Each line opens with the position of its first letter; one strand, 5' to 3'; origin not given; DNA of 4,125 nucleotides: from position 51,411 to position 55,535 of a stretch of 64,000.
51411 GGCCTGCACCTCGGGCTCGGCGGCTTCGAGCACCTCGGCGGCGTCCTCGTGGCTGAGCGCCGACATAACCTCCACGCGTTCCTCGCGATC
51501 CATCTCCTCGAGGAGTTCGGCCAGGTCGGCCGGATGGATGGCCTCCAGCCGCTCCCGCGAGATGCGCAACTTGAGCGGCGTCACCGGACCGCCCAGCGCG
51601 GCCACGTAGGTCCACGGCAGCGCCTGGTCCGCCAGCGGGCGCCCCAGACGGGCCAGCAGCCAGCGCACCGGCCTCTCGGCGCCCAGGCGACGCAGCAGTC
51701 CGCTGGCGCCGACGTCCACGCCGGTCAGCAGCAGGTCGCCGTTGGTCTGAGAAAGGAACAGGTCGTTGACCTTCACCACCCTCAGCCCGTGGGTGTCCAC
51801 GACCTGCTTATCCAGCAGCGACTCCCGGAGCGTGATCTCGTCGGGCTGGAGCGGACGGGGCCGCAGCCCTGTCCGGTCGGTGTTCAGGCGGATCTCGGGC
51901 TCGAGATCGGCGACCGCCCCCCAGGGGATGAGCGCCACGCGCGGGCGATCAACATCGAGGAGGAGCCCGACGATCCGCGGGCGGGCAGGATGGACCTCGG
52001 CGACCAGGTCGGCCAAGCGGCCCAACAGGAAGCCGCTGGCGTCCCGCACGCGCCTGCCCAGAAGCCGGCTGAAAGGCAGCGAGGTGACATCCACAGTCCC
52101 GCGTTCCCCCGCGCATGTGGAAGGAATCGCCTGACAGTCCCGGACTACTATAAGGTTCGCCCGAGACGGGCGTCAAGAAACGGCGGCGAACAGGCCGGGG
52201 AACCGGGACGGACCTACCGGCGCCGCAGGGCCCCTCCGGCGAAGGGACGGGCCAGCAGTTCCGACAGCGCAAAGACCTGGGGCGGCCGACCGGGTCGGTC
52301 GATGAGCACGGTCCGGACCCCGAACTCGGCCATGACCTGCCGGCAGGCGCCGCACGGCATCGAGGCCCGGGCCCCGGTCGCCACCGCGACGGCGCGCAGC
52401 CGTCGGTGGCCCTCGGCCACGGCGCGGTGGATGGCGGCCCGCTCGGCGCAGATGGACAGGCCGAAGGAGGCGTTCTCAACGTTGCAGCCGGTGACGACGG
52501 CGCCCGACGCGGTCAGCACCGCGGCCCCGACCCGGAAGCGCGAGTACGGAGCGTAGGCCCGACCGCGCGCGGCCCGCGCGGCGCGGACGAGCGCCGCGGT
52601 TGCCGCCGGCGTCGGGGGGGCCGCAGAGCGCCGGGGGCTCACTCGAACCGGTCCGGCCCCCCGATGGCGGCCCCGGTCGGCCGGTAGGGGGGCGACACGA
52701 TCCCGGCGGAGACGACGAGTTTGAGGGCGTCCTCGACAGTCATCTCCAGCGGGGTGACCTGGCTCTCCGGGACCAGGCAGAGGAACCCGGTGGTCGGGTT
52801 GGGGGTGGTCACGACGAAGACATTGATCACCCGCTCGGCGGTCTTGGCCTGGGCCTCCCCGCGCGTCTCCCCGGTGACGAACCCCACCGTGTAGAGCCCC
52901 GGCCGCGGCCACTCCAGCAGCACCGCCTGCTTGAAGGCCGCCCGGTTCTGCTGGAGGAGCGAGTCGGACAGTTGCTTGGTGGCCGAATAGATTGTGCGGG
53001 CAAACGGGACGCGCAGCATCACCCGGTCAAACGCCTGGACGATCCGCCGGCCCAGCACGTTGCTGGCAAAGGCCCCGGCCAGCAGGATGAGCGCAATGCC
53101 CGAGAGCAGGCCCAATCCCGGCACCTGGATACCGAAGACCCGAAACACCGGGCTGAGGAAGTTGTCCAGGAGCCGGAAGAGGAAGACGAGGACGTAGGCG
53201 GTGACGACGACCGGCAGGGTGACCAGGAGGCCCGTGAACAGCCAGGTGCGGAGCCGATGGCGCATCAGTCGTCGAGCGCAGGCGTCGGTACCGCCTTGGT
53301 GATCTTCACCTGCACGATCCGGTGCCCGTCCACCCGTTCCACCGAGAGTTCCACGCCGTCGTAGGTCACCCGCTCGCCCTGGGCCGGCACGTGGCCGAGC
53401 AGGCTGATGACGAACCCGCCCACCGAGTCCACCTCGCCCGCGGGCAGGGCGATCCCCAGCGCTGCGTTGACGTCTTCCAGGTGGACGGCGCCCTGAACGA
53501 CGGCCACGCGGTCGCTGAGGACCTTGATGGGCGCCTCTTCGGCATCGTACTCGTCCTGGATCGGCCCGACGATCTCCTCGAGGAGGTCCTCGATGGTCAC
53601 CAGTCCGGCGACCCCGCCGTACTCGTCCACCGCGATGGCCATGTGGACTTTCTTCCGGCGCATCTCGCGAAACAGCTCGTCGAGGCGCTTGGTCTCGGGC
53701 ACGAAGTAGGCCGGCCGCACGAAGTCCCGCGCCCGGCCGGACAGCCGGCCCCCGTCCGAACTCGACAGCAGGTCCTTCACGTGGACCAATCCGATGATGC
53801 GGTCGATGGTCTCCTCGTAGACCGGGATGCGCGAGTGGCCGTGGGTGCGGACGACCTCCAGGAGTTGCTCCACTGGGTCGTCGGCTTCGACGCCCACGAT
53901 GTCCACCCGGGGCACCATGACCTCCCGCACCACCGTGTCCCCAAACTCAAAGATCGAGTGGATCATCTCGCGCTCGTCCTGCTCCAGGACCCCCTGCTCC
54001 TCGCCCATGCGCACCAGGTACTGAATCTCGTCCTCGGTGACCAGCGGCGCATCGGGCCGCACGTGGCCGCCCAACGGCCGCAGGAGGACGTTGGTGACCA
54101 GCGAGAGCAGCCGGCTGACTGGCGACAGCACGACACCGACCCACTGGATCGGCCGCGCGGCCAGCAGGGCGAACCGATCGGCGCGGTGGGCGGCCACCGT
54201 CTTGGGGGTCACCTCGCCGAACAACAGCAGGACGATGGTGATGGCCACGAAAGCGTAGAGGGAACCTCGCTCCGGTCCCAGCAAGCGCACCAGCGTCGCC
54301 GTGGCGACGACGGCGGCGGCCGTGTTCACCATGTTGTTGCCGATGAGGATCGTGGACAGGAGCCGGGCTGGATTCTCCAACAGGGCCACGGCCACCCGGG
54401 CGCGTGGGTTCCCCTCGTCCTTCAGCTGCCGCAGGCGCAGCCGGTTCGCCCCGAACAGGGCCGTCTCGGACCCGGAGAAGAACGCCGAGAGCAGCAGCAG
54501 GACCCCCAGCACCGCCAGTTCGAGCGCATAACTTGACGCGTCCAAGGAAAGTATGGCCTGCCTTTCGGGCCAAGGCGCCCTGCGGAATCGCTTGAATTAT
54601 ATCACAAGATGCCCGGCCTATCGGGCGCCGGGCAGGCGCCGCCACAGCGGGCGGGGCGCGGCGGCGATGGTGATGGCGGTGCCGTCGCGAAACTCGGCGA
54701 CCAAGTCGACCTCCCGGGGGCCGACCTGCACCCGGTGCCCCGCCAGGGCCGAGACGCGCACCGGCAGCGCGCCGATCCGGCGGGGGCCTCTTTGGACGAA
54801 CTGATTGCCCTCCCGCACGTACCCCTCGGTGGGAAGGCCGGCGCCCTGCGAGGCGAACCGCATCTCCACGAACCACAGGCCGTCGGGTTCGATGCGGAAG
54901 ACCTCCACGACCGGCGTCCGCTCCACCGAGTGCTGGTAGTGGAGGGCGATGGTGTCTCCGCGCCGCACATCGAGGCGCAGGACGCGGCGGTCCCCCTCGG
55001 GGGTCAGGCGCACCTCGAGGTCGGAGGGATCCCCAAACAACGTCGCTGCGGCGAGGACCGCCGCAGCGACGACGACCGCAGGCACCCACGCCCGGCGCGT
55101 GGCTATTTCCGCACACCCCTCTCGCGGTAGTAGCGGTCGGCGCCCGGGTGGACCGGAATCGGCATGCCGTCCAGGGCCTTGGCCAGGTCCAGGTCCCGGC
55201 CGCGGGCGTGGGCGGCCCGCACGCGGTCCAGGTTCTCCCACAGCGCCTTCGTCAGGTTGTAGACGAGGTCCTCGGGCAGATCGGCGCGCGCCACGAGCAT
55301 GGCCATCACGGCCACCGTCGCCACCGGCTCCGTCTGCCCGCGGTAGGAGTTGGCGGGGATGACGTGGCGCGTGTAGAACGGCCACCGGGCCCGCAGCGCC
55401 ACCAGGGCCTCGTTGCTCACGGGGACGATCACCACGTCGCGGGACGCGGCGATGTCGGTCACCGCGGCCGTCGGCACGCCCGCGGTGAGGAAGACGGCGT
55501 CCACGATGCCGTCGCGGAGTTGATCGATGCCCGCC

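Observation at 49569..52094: NRMT-like (Nramp-related) transporter with altered metal-site residues, encoded next to a pore-less MgtE-N/CBS protein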

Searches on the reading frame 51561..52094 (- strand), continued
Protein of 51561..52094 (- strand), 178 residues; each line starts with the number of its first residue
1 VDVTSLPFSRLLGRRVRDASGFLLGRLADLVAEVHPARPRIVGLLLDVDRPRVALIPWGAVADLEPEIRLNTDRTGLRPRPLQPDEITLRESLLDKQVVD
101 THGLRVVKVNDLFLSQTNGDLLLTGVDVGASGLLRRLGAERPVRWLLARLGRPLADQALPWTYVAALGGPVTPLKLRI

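Call 72: search_protein_families(library=pfam, proteins=[P0419, P0420, P0438, P0423, P0418, P0394], max_evalue=0.001)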
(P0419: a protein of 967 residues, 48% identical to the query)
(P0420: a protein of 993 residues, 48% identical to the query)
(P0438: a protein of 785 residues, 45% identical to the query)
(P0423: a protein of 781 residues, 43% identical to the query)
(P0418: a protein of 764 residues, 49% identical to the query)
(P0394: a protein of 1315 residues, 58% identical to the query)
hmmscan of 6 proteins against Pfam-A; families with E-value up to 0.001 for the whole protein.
P0419 (967 aa): 5 families
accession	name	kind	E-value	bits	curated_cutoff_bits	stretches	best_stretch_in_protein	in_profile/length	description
PF01566.24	Nramp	-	2.9e-87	293.5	29.8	1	586-936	1-356/357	Natural resistance-associated macrophage protein-like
PF03448.22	MgtE_N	-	4.8e-24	85.3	25.9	1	181-283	1-102/102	MgtE intracellular N domain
PF00571.33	CBS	-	1.6e-16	60.8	24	2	353-404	5-56/57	CBS domain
PF05239.21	PRC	-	1.7e-05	25.1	21.2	0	4-55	12-65/78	PRC-barrel domain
PF14841.11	FliG_M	-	0.00038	21.1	25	0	183-221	1-39/76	FliG middle domain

P0420 (993 aa): 6 families
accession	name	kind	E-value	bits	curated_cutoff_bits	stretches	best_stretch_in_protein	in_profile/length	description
PF00873.25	ACR_tran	-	7.4e-136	454.8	28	1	495-983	526-1020/1021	AcrB/AcrD/AcrF family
PF03448.22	MgtE_N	-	4.9e-24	85.2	25.9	1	181-283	1-102/102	MgtE intracellular N domain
PF00571.33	CBS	-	1.4e-16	60.9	24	2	353-404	5-56/57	CBS domain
PF03176.21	MMPL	-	4.3e-06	26.3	20.5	1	789-977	101-296/333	MMPL family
PF05239.21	PRC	-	2.3e-05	24.7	21.2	0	4-55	12-65/78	PRC-barrel domain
PF14841.11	FliG_M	-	0.00025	21.6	25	0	183-221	1-39/76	FliG middle domain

P0438 (785 aa): 4 families
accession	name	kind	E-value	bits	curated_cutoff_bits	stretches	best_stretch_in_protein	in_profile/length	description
PF01554.23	MatE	-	8.9e-32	110.4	24.9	2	27-190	1-160/161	MatE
PF03448.22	MgtE_N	-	3.5e-24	85.7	25.9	1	358-460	1-102/102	MgtE intracellular N domain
PF00571.33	CBS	-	1.6e-17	64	24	2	530-581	5-56/57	CBS domain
PF03023.19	MurJ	-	9.7e-09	34.8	27.4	1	55-223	229-400/451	Lipid II flippase MurJ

P0423 (781 aa): 4 families
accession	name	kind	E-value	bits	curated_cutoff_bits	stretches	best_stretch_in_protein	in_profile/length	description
PF03448.22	MgtE_N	-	9.1e-26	90.8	25.9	1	194-294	1-101/102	MgtE intracellular N domain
PF00571.33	CBS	-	4.9e-15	56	24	1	372-424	3-55/57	CBS domain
PF05239.21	PRC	-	2.2e-12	47.2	21.2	1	2-63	4-64/78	PRC-barrel domain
PF14841.11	FliG_M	-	6.2e-05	23.6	25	0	197-239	2-44/76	FliG middle domain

P0418 (764 aa): 4 families
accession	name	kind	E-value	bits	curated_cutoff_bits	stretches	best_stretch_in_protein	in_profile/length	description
PF03448.22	MgtE_N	-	4.5e-24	85.4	25.9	1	187-289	1-102/102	MgtE intracellular N domain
PF00571.33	CBS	-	2.9e-19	69.6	24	2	356-410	2-56/57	CBS domain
PF05239.21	PRC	-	4.8e-10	39.7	21.2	1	1-62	3-63/78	PRC-barrel domain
PF14841.11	FliG_M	-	5.3e-06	27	25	0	244-264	19-39/76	FliG middle domain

P0394 (1315 aa): 9 families
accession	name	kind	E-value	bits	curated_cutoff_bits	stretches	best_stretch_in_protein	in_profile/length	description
PF00122.25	E1-E2_ATPase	-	1.3e-38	132.7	28.1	1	582-766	14-181/181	E1-E2 ATPase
PF03448.22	MgtE_N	-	1.9e-25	89.8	25.9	1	186-286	1-101/102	MgtE intracellular N domain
PF00689.26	Cation_ATPase_C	-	1.4e-19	71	27.3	1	1137-1304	1-174/175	Cation transporting ATPase, C-terminus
PF00571.33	CBS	-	4e-19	69.1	24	2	356-409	2-55/57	CBS domain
PF00702.32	Hydrolase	-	1.3e-12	48.9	26.4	1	782-1068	1-191/191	haloacid dehalogenase-like hydrolase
PF00690.31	Cation_ATPase_N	-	1.6e-12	47.3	20.4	1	440-504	4-69/69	Cation transporter/ATPase, N-terminus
PF05239.21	PRC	-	1.3e-09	38.3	21.2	0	86-128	4-46/78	PRC-barrel domain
PF13246.12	Cation_ATPase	-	1.9e-08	34.7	21.7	1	833-894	25-89/91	Cation transport ATPase (P-type)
PF14841.11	FliG_M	-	8.8e-05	23.1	25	0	189-232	2-45/76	FliG middle domain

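Call 73: find_encoding_contigs(protein=P0419, flank=5000, max_places=3)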
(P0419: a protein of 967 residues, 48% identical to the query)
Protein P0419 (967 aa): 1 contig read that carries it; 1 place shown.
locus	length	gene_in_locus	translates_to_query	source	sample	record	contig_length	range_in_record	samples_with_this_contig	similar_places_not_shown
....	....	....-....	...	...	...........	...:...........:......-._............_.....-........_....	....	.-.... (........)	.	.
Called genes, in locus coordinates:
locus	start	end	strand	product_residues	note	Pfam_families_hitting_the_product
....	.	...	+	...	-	?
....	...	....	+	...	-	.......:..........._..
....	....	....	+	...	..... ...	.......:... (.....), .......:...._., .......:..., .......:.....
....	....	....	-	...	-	?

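Call 78: find_encoding_contigs(protein=P0394, flank=4000, max_places=2)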
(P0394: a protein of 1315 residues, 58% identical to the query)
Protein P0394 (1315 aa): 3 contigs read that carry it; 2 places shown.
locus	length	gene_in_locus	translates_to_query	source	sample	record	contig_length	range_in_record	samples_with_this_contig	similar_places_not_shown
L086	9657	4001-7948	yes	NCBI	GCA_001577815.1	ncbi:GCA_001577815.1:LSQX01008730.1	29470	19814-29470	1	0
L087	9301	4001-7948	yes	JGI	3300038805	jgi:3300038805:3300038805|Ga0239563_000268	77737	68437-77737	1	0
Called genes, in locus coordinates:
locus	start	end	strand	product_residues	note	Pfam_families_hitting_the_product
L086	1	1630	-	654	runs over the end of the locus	PF16177:ACAS_N, PF00501:AMP-binding, PF13193:AMP-binding_C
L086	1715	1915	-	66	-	-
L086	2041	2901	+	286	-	PF02535:Zip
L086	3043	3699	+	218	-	PF02308:MgtC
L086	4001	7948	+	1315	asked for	PF05239:PRC (faint), PF03448:MgtE_N, PF00571:CBS, PF00690:Cation_ATPase_N, PF00122:E1-E2_ATPase, PF00702:Hydrolase, PF13246:Cation_ATPase, PF00689:Cation_ATPase_C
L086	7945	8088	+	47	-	-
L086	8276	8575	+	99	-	-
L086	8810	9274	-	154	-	PF00210:Ferritin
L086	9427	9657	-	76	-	?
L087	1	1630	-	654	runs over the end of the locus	PF16177:ACAS_N, PF00501:AMP-binding, PF13193:AMP-binding_C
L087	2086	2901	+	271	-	PF02535:Zip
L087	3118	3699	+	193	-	PF02308:MgtC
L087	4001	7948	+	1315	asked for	PF05239:PRC (faint), PF03448:MgtE_N, PF00571:CBS, PF00690:Cation_ATPase_N, PF00122:E1-E2_ATPase, PF00702:Hydrolase, PF13246:Cation_ATPase, PF00689:Cation_ATPase_C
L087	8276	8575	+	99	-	-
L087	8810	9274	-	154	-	PF00210:Ferritin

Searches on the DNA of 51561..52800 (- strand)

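Call 35: search_rna_families(source=window, start=51900, end=52800, threshold=evalue, max_evalue=1)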
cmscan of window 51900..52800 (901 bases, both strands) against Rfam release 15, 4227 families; matches with E-value up to 1: 1.
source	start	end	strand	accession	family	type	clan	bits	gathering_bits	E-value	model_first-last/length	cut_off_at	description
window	52164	52197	-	RF01678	P37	Gene; sRNA;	-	18.3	50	0.93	1-62/62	no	Pseudomonas sRNA P37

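Call 79: search_rna_families(sources=[L086, L006, L007, L041, L001, L003, L010, L026, L053, L083, L059, L023], threshold=gathering)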
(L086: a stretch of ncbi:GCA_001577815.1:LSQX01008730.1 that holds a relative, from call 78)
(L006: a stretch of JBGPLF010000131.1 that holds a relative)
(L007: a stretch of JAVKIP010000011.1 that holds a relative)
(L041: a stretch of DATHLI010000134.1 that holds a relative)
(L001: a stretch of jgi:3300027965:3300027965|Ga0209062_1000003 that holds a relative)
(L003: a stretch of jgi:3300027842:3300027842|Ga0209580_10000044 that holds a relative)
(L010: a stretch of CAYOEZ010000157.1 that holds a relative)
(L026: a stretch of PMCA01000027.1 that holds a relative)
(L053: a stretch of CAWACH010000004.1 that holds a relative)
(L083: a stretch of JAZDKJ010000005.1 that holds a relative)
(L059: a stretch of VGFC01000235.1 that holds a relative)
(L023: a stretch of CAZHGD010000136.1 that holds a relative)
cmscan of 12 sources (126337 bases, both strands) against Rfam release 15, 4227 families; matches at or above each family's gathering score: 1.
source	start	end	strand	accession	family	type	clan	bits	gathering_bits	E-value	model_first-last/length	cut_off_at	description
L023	118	295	+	RF00380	Magnesium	Cis-reg; riboswitch;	-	106.9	44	1.6e-22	1-169/169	no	M-box riboswitch aptamer (ykoK leader)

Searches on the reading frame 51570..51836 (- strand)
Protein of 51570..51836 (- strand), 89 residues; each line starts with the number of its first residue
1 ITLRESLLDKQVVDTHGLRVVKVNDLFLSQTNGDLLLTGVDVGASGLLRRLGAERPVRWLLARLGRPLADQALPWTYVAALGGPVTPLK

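Call 32: search_protein_families(library=pfam, proteins=[window:51570-51836:-], max_evalue=10)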
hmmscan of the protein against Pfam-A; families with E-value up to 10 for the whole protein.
window:51570-51836:- (89 aa): 1 family
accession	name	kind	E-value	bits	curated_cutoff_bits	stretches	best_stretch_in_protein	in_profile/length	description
PF05239.21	PRC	-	0.044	14.2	21.2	1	6-43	8-45/78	PRC-barrel domain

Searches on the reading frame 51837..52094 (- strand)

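Call 32: search_protein_families(library=pfam, proteins=[window:51837-52094:-], max_evalue=10)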
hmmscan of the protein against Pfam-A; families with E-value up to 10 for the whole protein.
window:51837-52094:- (86 aa): 1 family
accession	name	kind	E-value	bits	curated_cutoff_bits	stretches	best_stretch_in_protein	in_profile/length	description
PF05239.21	PRC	-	0.0034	17.8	21.2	1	8-65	6-59/78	PRC-barrel domain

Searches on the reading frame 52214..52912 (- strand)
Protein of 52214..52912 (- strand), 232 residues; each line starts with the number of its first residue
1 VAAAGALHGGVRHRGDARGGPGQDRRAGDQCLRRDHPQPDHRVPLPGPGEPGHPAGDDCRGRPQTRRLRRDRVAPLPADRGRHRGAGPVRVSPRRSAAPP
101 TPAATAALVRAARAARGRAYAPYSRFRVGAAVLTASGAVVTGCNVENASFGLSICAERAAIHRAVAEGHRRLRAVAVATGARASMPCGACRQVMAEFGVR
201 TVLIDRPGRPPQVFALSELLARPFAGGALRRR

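Call 3: search_protein_families(library=pfam, proteins=[window:52214-52912:-], max_evalue=0.01)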
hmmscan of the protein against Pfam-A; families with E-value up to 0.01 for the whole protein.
window:52214-52912:- (232 aa): 3 families
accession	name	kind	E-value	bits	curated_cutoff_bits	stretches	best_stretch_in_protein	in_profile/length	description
PF00383.29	dCMP_cyt_deam_1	-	2.6e-17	63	25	1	107-203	6-99/102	Cytidine and deoxycytidylate deaminase zinc-binding region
PF08211.18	dCMP_cyt_deam_2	-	2e-09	38.2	25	1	105-170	41-106/130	Cytidine and deoxycytidylate deaminase zinc-binding region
PF04324.20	Fer2_BFD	-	0.0091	16.8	26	0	159-194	11-44/50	BFD-like [2Fe-2S] binding domain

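Call 4: search_protein_families(library=ncbifam, proteins=[window:52214-52912:-], max_evalue=0.01)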
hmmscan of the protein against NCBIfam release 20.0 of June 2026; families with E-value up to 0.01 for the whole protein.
window:52214-52912:- (232 aa): 7 families
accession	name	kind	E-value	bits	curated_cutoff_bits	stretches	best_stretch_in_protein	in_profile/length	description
NF004064.0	PRK05578.1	equivalog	9.4e-40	135.7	74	1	105-225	6-124/130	cytidine deaminase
TIGR01354.1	cyt_deam_tetra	equivalog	1.5e-37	128.7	113.65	1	108-226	3-123/126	cytidine deaminase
NF009076.0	PRK12411.1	equivalog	4.1e-32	110.9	216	1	107-197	5-96/132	cytidine deaminase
TIGR01355.1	cyt_deam_dimer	equivalog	9.4e-14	51.3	275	1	108-197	25-111/283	cytidine deaminase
NF006537.0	PRK09027.1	equivalog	1.5e-13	50.8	153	1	116-224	61-165/295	cytidine deaminase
NF005314.0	PRK06848.1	equivalog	7.5e-12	45.5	131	1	106-223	8-133/139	cytidine deaminase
NF006155.0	PRK08298.1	equivalog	0.00042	20.3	129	1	127-198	24-100/136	cytidine deaminase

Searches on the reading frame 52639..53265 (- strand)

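Call 3: search_protein_families(library=pfam, proteins=[window:52639-53265:-], max_evalue=0.01)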
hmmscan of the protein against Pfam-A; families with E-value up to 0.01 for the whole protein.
window:52639-53265:- (208 aa): 1 family
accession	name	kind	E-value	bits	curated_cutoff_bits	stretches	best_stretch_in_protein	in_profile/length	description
PF04367.18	DUF502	-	4.2e-33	113.9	23.8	1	56-159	3-107/107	Protein of unknown function (DUF502)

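Call 4: search_protein_families(library=ncbifam, proteins=[window:52639-53265:-], max_evalue=0.01)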
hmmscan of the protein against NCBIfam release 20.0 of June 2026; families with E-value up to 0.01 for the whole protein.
window:52639-53265:- (208 aa): 0 families

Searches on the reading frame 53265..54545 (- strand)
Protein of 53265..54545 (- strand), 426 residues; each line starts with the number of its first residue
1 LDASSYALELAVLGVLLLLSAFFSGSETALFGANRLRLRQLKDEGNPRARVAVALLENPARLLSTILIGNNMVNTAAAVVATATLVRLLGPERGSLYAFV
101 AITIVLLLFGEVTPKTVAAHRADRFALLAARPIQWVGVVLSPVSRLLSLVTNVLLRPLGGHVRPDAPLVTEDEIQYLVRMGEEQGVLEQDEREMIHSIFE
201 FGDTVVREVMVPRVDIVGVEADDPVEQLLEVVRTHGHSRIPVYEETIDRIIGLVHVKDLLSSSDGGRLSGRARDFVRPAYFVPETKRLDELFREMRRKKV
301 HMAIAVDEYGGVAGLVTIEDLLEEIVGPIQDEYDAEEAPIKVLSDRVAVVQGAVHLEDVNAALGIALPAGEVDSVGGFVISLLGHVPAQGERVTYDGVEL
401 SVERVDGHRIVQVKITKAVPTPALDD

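Call 3: search_protein_families(library=pfam, proteins=[window:53265-54545:-], max_evalue=0.01)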
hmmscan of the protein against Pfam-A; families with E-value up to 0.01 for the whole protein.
window:53265-54545:- (426 aa): 3 families
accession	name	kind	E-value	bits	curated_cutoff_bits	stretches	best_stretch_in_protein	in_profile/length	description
PF01595.25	CNNM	-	2e-56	191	28.4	1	15-191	5-181/181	Cyclin M transmembrane N-terminal domain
PF03471.22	CorC_HlyC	-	2e-22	79.4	27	1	343-417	3-79/81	Transporter associated domain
PF00571.33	CBS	-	1.9e-18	66.9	24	2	274-326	3-56/57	CBS domain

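Call 4: search_protein_families(library=ncbifam, proteins=[window:53265-54545:-], max_evalue=0.01)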
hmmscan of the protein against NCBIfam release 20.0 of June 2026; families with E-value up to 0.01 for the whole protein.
window:53265-54545:- (426 aa): 12 families
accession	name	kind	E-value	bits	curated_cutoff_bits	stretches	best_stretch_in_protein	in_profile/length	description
TIGR03520.1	GldE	subfamily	2.4e-93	313.4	376.05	1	14-417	2-407/408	gliding motility-associated protein GldE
NF008604.1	PRK11573.1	equivalog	9e-69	232.4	475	1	10-419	10-420/428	hypothetical protein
NF052568.1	PolamExpPaeASal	equivalog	4.8e-63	213.4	500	1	10-417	5-424/424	polyamine export protein PaeA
NF011675.0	PRK15094.1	equivalog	4e-58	197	379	1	171-426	34-292/292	CNNM family magnesium/cobalt transport protein CorC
TIGR01302.1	IMP_dehydrog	equivalog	1.4e-05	24.2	481.5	1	215-324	89-199/450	IMP dehydrogenase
NF052358.1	GMPRedGuaB1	equivalog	0.00029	20.1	675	1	186-323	72-202/479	GMP reductase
NF005869.0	PRK07807.1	equivalog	0.00086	18.4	549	1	216-330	99-210/479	GuaB1 family IMP dehydrogenase-related protein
TIGR01137.1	cysta_beta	equivalog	0.0017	17.1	510.25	1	183-323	317-454/457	cystathionine beta-synthase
NF053863.1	DS11_antiphage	equivalog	0.0026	16.9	260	1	207-324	76-191/305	CBS domain-containing anti-phage protein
NF053603.1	HhpR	exception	0.0027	16.9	520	1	219-326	14-118/282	CBS domain-containing high hydrostatic pressure regulator HhpR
NF011443.0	PRK14869.1-5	equivalog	0.0041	15.6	335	0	281-329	81-129/546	putative manganese-dependent inorganic diphosphatase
NF038279.1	TF_CBS_SpxR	exception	0.0048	15.7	600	1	205-325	189-305/427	CBS-HotDog domain-containing transcription factor SpxR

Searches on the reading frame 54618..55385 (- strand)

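Call 3: search_protein_families(library=pfam, proteins=[window:54618-55385:-], max_evalue=0.01)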
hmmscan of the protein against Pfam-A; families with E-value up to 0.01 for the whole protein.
window:54618-55385:- (255 aa): 1 family
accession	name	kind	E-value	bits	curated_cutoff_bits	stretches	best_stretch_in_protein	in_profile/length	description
PF08905.16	DUF1850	-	9.6e-18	64.7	27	1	147-228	2-87/87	Domain of unknown function (DUF1850)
